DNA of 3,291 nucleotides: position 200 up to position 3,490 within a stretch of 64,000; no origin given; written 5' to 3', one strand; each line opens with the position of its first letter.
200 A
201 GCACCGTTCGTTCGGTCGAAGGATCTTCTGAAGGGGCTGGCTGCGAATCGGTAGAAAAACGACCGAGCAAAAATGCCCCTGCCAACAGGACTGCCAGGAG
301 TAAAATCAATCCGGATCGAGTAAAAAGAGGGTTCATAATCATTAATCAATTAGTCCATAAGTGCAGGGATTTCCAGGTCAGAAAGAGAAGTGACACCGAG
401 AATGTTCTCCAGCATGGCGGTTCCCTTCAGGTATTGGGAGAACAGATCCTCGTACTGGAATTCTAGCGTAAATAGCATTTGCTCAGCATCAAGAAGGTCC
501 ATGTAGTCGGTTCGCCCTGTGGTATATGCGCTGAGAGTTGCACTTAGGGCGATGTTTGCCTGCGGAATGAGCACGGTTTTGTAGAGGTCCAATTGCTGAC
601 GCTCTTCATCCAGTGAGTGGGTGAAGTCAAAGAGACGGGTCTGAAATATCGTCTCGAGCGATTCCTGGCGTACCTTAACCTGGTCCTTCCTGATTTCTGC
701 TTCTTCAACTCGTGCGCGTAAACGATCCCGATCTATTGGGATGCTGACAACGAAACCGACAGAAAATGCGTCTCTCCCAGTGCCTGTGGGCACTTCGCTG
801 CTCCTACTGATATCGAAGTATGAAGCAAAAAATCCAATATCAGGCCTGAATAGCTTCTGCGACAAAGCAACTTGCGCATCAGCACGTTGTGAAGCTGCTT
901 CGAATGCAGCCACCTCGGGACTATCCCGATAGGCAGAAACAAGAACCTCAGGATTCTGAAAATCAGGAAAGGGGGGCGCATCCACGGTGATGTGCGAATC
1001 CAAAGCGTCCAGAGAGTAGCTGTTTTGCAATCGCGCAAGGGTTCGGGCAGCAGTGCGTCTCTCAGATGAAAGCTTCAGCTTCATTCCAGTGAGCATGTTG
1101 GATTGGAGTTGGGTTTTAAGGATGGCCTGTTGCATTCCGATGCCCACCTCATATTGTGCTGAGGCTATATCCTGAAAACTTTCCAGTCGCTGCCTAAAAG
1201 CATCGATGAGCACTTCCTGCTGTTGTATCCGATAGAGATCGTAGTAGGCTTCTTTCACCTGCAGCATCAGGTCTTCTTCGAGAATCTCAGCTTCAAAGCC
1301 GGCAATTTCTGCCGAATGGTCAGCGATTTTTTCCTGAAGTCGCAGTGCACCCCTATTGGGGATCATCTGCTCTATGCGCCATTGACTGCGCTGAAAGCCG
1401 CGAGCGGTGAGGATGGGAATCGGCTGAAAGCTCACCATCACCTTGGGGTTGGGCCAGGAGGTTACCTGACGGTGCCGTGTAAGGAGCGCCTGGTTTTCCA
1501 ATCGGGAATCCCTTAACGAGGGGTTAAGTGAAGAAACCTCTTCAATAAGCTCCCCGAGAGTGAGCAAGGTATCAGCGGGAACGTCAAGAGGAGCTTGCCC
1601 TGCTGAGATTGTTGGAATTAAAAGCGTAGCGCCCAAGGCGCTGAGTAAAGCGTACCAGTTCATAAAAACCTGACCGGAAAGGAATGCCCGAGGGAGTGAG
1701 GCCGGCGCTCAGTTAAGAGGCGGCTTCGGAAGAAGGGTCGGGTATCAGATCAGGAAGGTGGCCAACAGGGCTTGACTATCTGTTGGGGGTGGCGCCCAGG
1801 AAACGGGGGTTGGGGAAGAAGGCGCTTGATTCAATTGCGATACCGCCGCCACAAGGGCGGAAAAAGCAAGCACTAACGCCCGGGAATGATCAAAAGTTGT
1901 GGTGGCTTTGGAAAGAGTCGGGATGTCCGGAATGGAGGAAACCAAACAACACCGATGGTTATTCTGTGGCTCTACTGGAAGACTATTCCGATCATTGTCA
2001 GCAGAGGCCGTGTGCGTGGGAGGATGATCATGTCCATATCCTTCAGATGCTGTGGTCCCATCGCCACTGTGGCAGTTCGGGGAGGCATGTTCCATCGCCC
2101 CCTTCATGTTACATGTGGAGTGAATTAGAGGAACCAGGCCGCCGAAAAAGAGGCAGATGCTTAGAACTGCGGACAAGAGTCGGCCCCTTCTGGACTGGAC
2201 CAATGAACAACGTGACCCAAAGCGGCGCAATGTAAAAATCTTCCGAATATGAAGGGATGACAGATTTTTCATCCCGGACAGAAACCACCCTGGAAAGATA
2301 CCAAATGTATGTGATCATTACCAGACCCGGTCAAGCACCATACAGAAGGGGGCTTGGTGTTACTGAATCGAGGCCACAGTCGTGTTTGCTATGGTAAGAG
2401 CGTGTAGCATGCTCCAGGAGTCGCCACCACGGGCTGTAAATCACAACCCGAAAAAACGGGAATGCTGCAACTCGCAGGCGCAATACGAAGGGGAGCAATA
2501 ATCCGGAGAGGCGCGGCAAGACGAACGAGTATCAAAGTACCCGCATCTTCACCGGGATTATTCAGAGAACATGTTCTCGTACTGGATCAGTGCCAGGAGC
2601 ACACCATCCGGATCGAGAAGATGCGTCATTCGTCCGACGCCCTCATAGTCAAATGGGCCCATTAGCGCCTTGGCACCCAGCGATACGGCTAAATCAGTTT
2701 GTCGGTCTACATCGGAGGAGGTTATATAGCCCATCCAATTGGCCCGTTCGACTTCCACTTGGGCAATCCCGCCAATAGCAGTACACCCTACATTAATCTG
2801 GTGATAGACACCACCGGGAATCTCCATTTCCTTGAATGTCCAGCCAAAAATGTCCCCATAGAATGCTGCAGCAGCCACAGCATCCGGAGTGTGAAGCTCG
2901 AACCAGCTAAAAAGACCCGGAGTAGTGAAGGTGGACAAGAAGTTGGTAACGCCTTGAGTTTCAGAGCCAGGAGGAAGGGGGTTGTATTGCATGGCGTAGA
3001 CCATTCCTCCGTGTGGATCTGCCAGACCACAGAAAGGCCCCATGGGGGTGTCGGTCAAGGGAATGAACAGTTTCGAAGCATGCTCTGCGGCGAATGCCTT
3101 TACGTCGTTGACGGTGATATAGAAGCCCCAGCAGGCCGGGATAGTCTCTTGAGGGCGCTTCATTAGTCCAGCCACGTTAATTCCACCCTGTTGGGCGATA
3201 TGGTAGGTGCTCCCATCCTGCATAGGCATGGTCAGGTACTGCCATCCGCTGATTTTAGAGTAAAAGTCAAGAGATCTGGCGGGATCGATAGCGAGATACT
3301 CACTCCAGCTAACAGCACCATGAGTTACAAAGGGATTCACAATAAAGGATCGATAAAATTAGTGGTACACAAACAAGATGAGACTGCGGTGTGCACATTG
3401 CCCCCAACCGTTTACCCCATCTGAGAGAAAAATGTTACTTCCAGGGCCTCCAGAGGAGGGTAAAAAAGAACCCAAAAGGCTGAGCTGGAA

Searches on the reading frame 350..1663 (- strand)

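Call 58: search_protein_families(library=pfam, proteins=[window:350-1663:-], max_evalue=0.01)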
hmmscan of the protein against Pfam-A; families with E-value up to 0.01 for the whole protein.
window:350-1663:- (437 aa): 1 family
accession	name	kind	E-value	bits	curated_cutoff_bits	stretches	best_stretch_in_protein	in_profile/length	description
PF02321.23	OEP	-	4.1e-28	98.9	22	2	239-423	3-187/187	Outer membrane efflux protein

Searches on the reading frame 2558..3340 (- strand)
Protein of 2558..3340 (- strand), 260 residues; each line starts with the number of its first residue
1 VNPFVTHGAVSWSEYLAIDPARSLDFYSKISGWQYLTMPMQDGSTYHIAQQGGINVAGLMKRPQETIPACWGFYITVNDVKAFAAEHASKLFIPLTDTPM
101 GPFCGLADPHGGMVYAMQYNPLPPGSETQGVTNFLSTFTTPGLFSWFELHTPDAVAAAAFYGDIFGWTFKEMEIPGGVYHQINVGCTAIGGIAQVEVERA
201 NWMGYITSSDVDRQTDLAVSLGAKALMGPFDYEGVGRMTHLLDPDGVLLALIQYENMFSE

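Call 58: search_protein_families(library=pfam, proteins=[window:2558-3340:-], max_evalue=0.01)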
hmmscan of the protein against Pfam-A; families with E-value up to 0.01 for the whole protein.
window:2558-3340:- (260 aa): 3 families
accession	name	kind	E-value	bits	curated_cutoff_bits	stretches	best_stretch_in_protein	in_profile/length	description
PF00903.31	Glyoxalase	-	6.5e-10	39.9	20.6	1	146-250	4-120/121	Glyoxalase/Bleomycin resistance protein/Dioxygenase superfamily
PF22677.2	Ble-like_N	-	1.2e-07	31.8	24.5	1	146-173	4-31/41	Bleomycin resistance protein-like N-terminal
PF18029.7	Glyoxalase_6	-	6.1e-07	30.5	23.6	1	149-250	4-104/106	Glyoxalase-like domain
